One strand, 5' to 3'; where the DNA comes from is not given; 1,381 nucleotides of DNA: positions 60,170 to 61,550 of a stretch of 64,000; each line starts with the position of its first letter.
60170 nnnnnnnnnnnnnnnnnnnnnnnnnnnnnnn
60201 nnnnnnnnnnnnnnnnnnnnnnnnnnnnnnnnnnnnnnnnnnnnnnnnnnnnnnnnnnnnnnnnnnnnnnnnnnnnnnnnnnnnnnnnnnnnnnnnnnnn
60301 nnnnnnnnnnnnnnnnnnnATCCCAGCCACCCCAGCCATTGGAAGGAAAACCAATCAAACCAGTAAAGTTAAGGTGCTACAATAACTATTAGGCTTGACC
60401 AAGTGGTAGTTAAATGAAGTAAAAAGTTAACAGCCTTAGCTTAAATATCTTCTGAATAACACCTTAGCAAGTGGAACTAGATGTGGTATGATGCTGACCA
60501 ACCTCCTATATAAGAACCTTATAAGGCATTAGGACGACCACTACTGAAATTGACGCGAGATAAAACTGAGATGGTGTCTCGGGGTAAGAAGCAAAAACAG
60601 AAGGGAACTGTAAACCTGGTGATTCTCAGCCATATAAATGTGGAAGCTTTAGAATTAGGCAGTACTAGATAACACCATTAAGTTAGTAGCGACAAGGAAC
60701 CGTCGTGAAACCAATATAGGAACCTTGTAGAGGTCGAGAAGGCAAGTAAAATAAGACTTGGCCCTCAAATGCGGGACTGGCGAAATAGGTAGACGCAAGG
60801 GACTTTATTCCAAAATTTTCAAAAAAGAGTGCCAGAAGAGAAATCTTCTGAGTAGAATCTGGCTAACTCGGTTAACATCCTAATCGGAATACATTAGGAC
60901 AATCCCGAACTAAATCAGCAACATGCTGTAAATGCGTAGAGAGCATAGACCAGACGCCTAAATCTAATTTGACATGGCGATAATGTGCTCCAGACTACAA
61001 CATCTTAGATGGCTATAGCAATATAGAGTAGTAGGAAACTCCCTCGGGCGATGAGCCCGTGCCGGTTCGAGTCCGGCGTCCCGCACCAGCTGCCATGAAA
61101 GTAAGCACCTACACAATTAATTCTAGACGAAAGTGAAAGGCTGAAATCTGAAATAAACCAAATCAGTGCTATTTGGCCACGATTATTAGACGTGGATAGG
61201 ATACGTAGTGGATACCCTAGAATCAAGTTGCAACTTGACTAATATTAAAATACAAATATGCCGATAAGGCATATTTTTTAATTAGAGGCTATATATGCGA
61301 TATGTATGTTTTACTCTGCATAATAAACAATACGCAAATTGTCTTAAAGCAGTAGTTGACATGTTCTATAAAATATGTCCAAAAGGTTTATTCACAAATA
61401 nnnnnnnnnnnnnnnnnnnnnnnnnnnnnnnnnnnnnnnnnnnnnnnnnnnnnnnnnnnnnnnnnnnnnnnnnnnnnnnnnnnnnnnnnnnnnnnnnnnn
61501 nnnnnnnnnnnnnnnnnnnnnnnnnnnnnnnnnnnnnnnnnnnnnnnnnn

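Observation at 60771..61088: Phage tRNA-Leu(UAA) gene split by a ~230-nt intron at the canonical U34/A35 position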

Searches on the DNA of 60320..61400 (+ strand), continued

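Call 41: search_with_rna_model(model_id=R1, sources=[window, L001, L002, L003, L004, L005, L006, L007, L008, L009, L010, L011, L012, L013, L014, L015, L016, L017, L018, L019, L020, L021, L022, L023, L024, L025, L026, L027, L028, L029, L030, L031, L032, L033, L034, L035, L036, L037, L038, L039, L040, L041, L042, L043, L044, L045, L046, L047, L048, L049, L050, L051, L052, L053, L054, L055, L056, L057, L058, L059, L060, L061, L062, L063, L064, L065, L066, L067, L068, L069, L070, L071, L072, L073, L074, L075, L076, L077, L078, L079, L080, L081, L082, L083, L084, L085, L086, L087, L088, L089, L090, L091, L092, L198], max_evalue=0.001, make_alignment=true)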
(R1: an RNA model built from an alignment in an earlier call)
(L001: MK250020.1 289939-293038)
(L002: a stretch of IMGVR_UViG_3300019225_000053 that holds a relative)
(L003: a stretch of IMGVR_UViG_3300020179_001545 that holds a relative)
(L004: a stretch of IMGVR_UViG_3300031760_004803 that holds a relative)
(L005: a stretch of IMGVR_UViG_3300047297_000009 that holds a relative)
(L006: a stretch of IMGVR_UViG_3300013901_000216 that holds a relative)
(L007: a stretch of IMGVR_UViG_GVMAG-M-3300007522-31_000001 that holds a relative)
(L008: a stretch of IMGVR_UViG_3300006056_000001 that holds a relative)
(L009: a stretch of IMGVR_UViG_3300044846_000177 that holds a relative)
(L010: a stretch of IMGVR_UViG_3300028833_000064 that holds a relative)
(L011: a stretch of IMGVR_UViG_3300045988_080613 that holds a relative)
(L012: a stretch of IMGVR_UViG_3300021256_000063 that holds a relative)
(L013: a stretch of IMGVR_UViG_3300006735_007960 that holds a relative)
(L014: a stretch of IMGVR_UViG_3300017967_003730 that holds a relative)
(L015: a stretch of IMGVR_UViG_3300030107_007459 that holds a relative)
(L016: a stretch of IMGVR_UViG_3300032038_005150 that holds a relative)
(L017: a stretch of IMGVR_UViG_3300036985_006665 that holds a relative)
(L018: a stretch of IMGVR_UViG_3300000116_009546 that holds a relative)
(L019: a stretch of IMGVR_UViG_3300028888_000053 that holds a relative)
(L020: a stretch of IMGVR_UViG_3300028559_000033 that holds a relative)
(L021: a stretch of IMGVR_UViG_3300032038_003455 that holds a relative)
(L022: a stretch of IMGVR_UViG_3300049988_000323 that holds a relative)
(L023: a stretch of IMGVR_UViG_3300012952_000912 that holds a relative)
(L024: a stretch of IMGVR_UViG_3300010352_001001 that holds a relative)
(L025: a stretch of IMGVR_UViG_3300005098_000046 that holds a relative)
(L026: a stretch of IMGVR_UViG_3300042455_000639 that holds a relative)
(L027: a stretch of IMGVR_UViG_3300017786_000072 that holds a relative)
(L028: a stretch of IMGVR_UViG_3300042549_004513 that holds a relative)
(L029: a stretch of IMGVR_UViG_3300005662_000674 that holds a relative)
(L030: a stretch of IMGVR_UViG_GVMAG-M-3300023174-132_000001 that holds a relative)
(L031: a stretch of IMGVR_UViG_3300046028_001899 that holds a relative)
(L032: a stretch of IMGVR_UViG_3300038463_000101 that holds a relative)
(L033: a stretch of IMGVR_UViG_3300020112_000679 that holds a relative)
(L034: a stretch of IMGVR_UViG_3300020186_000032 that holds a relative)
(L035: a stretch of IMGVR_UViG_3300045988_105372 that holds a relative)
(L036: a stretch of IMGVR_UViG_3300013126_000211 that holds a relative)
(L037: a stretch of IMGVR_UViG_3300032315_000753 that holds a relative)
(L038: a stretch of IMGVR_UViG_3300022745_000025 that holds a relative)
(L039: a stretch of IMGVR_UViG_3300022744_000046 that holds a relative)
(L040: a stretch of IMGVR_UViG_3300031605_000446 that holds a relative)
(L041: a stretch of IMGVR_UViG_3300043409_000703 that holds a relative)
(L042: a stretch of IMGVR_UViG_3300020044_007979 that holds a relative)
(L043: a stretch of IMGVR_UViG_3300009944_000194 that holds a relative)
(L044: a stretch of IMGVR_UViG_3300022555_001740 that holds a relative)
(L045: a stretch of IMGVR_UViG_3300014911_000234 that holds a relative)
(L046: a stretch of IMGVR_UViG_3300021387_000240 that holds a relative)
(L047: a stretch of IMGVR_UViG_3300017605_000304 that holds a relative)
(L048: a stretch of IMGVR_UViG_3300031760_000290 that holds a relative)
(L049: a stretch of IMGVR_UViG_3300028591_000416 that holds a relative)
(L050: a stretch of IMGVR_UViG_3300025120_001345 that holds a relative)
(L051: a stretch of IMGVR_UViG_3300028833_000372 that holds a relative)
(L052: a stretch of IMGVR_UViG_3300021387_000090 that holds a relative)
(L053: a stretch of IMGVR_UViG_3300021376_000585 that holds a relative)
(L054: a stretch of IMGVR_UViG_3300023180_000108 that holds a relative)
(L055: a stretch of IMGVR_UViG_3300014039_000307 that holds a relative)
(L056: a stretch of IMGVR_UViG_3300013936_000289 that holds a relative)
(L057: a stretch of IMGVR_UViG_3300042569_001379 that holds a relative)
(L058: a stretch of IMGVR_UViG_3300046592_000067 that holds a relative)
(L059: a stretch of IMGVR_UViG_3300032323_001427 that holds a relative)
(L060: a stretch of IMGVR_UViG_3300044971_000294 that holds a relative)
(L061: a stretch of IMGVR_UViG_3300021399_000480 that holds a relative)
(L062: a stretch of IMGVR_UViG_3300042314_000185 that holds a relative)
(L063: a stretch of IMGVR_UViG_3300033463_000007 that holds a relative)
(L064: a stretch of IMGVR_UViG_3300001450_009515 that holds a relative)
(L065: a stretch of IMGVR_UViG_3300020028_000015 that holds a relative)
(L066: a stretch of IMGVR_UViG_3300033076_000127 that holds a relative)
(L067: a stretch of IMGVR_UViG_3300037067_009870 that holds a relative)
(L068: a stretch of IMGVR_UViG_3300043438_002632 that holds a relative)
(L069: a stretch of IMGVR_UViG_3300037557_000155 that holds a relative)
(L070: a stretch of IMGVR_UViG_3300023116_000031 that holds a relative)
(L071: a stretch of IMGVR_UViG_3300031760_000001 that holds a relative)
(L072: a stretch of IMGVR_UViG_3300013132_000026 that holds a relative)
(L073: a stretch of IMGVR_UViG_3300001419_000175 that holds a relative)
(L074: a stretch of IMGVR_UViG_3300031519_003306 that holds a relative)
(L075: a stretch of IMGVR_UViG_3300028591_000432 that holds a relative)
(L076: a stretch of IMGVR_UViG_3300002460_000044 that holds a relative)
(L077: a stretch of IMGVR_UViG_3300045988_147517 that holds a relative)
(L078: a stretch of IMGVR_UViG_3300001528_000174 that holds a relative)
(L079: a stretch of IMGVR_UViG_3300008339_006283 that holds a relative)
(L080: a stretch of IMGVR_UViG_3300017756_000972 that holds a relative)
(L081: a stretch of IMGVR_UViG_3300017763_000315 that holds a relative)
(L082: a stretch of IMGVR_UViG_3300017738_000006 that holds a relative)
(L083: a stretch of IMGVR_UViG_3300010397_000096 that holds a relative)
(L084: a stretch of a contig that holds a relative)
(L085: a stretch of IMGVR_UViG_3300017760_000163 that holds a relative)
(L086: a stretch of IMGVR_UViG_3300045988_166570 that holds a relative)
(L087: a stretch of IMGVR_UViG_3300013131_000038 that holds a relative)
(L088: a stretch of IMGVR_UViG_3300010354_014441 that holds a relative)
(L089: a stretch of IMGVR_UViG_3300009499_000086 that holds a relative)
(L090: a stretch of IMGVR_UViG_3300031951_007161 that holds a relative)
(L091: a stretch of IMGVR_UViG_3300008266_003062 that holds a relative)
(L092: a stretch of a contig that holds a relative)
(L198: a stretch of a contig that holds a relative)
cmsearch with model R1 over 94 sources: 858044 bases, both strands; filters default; matches with E-value up to 0.001: 30.
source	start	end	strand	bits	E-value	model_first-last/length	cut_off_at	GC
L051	5163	5374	-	207.6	3.8e-40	1-205/205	no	0.39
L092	8755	8957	+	203.6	2.6e-39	1-205/205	no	0.48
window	60824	61043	+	195.8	1e-37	1-205/205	no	0.41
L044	9260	9456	-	184.2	2.5e-35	1-205/205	no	0.4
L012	6791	7074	+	129.4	4.4e-24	1-205/205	no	0.36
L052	1963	2247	-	123.4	7.7e-23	1-205/205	no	0.37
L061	5377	5677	-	121.1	2.3e-22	1-205/205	no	0.38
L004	282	557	-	118.9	6.4e-22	1-205/205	no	0.37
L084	3769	4014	-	116.4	2.1e-21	1-205/205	no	0.4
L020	349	593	-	107.9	1.2e-19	1-205/205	no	0.4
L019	4343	4573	+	107.2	1.6e-19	1-205/205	no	0.35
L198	760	987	-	102.8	1.3e-18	1-205/205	no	0.34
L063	579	887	+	101.8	2.1e-18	1-205/205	no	0.41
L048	13746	14076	-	92.9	1.4e-16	1-205/205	no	0.37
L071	696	925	-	91.1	3.4e-16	1-205/205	no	0.39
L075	8344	8607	+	83.4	1.3e-14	1-205/205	no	0.39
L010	3912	4092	-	81.9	2.6e-14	1-205/205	no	0.39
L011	789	1002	+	79.4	8.4e-14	1-205/205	no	0.43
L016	8365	8582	-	75.6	5e-13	1-205/205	no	0.36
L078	5354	5576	+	68.8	1.2e-11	1-205/205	no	0.35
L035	706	930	+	66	4.7e-11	1-205/205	no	0.34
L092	8259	8416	+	60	7.9e-10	1-205/205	no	0.38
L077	877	1079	-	46.3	5.3e-07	1-205/205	no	0.39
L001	1464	1565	+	45.2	8.7e-07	1-205/205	no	0.31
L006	1675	1776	+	45.2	8.7e-07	1-205/205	no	0.31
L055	3295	3396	+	45.2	8.7e-07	1-205/205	no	0.31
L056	8824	8925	-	45.2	8.7e-07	1-205/205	no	0.31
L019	3083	3288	+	43.4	2.1e-06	1-205/205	no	0.38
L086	655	779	-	40.7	7.3e-06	1-205/205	no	0.26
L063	1222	1370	+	37.7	3.1e-05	1-205/205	no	0.35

Alignment A4: 30 matches aligned to the model, 673 columns, each read 5' to 3' on its own strand. Consensus structure (alignment columns), stored with it:
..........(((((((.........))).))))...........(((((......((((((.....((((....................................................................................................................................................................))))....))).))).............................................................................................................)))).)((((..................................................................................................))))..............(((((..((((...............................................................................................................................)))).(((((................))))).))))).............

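Call 63: search_rna_families(source=window, start=60320, end=60790, threshold=evalue, max_evalue=1)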
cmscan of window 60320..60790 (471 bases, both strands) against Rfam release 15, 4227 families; matches with E-value up to 1: 0.
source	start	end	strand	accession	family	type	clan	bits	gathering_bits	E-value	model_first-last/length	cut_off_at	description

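Call 64: search_rna_families(source=L001, start=780, end=1650, threshold=evalue, max_evalue=0.1, show_alignments=2)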
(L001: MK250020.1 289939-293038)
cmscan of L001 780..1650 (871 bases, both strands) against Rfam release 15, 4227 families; matches with E-value up to 0.1: 2.
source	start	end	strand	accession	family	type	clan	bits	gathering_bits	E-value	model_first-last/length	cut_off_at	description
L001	1012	1186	+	RF00028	Intron_gpI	Intron;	-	40.5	50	9.8e-09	1-253/253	no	Group I catalytic intron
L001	1614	1650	-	RF03198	mir-7385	Gene; miRNA;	-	21.3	69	0.07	1-62/62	no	mir-7385 microRNA precursor family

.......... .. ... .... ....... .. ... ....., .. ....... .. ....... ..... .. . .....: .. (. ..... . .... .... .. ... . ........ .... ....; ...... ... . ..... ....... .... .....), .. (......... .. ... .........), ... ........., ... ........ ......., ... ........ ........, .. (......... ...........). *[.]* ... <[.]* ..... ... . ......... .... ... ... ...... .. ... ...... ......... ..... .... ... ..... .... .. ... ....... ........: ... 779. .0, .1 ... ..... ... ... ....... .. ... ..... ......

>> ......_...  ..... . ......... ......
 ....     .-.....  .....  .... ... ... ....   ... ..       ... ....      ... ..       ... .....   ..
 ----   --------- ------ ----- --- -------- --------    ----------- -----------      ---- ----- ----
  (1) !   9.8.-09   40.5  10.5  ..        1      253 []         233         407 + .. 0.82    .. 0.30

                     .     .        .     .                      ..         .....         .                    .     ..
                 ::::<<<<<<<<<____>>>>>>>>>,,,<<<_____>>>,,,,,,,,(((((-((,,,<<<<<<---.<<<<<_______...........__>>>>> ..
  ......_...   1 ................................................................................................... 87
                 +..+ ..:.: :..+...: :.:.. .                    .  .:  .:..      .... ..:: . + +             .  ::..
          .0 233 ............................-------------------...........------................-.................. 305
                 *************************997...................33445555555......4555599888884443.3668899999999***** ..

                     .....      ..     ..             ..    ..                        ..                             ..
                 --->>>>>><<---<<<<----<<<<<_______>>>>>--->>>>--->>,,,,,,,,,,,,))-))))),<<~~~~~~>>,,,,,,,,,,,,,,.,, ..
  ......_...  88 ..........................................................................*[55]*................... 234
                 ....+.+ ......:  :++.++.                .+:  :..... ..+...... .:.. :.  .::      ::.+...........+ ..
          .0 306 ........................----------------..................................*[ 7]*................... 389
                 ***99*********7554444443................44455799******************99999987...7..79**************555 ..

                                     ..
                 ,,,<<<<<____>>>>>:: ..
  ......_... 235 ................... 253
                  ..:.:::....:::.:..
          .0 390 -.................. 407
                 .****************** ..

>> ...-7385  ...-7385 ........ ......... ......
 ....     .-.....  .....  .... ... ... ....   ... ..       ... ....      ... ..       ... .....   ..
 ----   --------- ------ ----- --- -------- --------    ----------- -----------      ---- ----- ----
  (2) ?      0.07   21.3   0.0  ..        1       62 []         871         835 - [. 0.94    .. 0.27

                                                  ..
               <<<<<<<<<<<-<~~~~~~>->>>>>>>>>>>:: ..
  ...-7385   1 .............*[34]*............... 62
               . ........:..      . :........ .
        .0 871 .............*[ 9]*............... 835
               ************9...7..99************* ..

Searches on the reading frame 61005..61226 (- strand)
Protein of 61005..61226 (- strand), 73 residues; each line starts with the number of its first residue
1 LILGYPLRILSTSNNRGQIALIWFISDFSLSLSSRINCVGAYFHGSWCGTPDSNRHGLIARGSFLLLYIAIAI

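Call 72: search_protein_families(library=pfam, proteins=[window:61005-61226:-], max_evalue=0.01)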
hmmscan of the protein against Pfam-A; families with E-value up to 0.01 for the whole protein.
window:61005-61226:- (73 aa): 0 families
